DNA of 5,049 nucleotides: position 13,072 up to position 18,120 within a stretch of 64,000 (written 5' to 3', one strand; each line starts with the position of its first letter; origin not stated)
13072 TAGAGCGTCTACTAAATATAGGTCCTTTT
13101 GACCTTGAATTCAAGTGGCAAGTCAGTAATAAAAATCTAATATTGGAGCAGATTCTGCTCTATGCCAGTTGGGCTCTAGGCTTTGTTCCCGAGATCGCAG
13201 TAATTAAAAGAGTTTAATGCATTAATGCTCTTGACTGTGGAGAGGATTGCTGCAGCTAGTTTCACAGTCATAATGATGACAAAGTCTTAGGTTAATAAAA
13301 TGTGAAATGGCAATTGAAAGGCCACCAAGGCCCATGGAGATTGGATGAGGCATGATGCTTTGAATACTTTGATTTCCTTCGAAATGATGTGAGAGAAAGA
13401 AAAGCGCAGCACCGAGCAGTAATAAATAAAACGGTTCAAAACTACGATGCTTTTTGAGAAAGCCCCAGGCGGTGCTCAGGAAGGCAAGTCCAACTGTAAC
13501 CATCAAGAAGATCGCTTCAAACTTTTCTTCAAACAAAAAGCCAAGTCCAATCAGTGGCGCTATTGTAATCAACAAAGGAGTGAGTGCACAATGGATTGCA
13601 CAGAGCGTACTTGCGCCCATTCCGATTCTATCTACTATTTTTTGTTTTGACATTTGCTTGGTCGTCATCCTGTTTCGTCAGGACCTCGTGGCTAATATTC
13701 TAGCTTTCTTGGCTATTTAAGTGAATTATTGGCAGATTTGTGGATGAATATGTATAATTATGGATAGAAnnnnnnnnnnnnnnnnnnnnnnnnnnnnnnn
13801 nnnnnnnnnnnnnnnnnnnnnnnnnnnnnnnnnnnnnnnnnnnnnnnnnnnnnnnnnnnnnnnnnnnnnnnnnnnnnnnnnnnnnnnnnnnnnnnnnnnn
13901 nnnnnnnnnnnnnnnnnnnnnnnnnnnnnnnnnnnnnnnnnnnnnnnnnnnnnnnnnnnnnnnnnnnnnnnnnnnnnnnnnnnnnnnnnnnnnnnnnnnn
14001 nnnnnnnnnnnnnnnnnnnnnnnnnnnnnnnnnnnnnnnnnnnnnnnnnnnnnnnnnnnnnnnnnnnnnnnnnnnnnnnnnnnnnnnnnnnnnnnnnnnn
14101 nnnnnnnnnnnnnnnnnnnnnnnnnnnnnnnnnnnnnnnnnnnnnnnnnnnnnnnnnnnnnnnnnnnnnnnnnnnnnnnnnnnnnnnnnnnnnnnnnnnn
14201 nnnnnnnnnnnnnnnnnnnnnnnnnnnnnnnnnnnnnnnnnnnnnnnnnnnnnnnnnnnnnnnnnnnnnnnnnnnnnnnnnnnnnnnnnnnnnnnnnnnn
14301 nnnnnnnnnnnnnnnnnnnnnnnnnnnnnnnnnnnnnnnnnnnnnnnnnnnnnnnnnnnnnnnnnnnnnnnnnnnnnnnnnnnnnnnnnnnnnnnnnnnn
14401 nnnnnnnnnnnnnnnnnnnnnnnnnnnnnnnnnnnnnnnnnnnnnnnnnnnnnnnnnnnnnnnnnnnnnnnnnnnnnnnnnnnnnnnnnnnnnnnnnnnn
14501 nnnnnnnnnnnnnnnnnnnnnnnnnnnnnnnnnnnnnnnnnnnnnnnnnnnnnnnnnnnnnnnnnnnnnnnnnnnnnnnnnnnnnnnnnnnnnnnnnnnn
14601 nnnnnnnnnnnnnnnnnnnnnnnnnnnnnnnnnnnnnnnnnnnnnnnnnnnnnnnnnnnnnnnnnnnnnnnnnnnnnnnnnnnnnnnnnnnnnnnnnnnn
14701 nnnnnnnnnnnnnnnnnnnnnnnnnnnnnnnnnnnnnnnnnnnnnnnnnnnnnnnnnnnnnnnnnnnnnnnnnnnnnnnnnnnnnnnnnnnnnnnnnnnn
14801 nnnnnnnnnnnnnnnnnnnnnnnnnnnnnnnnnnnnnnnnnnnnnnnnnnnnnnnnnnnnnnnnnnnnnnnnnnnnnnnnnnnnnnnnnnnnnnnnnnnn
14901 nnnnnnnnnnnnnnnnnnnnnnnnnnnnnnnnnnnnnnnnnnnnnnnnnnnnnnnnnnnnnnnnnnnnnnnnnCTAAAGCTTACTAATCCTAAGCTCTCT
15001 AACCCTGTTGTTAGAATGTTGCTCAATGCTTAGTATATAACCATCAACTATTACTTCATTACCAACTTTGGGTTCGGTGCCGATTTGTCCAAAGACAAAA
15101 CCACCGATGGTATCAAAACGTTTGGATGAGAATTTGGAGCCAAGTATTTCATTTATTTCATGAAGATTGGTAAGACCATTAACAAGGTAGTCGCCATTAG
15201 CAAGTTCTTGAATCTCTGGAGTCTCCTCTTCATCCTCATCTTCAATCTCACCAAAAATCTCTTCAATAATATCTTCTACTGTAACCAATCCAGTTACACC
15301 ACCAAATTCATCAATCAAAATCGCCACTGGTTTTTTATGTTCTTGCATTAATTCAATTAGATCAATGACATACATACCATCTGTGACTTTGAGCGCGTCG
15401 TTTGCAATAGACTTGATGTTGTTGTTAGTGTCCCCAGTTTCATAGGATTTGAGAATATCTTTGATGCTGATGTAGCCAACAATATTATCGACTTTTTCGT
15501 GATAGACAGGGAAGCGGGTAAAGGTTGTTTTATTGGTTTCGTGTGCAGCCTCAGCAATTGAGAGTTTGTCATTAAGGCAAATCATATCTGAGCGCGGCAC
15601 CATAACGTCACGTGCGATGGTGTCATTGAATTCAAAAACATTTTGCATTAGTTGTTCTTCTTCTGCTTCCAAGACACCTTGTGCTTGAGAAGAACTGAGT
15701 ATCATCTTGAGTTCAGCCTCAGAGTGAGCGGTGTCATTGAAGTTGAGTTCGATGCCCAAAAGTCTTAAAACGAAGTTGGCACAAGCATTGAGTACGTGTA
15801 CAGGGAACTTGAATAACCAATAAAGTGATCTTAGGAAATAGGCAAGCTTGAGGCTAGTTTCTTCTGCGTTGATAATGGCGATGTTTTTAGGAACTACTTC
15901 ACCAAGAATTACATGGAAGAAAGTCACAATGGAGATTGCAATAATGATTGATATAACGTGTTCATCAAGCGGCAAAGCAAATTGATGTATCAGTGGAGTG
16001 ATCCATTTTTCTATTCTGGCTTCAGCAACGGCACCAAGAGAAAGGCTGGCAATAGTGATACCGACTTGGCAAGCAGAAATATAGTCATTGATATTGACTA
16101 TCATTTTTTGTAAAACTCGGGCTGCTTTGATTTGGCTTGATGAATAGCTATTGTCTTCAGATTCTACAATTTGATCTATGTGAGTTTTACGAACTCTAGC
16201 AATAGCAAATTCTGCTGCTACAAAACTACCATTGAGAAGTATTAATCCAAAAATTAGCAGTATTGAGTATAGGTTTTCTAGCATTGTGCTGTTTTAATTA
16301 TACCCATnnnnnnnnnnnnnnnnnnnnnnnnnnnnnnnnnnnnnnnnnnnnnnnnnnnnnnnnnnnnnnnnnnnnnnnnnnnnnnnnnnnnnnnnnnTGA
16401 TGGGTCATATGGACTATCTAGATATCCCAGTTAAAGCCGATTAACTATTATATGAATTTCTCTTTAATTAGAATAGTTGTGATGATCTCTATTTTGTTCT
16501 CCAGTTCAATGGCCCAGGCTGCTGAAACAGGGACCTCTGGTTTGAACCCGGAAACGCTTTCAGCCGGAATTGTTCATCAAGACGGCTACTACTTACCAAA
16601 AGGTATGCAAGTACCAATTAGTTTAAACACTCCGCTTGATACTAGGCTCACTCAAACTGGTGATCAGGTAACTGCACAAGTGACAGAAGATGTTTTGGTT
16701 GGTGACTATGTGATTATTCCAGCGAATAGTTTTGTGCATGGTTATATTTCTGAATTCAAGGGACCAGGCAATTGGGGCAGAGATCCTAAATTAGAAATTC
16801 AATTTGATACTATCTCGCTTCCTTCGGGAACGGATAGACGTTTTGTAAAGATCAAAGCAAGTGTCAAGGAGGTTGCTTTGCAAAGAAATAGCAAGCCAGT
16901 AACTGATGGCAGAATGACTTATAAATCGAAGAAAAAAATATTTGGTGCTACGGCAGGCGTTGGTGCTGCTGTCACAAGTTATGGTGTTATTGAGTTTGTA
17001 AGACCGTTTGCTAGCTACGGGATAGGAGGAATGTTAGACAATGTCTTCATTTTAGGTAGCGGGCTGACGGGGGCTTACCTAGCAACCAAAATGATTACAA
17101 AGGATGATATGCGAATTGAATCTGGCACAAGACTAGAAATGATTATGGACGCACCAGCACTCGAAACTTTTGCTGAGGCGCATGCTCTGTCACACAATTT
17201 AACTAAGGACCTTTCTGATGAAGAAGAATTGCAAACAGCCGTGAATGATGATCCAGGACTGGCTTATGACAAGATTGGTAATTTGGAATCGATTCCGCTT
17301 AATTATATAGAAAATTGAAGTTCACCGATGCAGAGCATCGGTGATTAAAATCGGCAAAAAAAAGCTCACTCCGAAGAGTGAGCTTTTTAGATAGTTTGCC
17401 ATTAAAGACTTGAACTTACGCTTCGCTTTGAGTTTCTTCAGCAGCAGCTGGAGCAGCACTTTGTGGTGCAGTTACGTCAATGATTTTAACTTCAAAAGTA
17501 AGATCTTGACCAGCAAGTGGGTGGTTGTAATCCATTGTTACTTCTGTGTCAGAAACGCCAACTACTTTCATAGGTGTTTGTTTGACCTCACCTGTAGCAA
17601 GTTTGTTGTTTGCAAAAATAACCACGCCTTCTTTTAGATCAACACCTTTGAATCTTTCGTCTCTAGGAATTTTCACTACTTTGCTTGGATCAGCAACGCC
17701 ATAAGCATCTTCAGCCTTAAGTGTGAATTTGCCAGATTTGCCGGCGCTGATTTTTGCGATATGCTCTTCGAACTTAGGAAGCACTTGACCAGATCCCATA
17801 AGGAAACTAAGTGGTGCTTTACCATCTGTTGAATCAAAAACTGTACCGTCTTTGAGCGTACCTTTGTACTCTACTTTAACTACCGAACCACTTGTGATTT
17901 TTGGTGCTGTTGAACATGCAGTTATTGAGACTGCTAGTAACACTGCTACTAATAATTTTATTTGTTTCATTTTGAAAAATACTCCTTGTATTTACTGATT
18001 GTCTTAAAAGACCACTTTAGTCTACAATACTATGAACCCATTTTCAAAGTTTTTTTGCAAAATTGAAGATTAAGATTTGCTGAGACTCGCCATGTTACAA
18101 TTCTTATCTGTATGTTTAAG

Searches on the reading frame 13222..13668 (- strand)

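Call 40: search_protein_families(library=pfam, proteins=[window:13222-13668:-], max_evalue=0.00001)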
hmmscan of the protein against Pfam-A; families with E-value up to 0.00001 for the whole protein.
window:13222-13668:- (148 aa): 1 family
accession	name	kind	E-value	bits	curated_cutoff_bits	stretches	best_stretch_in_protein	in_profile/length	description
PF03203.19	MerC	-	3.3e-25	89.2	27.6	1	13-128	1-108/108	MerC mercury resistance protein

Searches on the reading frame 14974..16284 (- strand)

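Call 40: search_protein_families(library=pfam, proteins=[window:14974-16284:-], max_evalue=0.00001)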
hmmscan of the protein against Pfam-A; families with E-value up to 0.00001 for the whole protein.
window:14974-16284:- (436 aa): 3 families
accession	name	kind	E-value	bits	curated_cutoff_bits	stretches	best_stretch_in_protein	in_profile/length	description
PF01595.25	CNNM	-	5.7e-44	150.4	28.4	1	9-209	1-181/181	Cyclin M transmembrane N-terminal domain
PF03471.22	CorC_HlyC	-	1.1e-17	64.2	27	1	360-435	2-79/81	Transporter associated domain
PF00571.33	CBS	-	6.8e-14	52.4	24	1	225-280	2-54/57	CBS domain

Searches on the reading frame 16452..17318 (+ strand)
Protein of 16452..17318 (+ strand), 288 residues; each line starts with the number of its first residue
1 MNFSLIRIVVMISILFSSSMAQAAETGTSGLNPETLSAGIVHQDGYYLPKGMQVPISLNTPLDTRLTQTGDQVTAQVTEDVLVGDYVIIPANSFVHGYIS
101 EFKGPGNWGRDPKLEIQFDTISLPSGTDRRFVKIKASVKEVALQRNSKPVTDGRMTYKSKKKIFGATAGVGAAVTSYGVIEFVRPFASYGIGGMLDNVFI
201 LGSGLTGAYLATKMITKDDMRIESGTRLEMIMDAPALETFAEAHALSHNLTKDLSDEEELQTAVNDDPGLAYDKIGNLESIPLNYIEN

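Call 40: search_protein_families(library=pfam, proteins=[window:16452-17318:+], max_evalue=0.00001)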
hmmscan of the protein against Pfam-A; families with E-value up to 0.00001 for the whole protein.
window:16452-17318:+ (288 aa): 1 family
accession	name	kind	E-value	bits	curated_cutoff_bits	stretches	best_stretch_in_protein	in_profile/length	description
PF03743.19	TrbI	-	2.5e-06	27.9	35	1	47-130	1-80/188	Bacterial conjugation TrbI-like protein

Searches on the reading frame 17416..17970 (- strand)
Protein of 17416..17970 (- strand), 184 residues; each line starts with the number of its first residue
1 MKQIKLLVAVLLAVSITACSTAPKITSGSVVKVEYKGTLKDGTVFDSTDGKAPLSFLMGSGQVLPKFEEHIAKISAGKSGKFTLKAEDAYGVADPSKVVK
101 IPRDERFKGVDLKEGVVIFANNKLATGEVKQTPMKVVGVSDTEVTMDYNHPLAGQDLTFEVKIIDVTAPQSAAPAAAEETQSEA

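Call 40: search_protein_families(library=pfam, proteins=[window:17416-17970:-], max_evalue=0.00001)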
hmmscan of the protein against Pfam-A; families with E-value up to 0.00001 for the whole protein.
window:17416-17970:- (184 aa): 1 family
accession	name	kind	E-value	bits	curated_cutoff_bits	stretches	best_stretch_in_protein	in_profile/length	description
PF00254.34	FKBP_C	-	3.8e-16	59.6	21.1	1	24-104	4-84/94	FKBP-type peptidyl-prolyl cis-trans isomerase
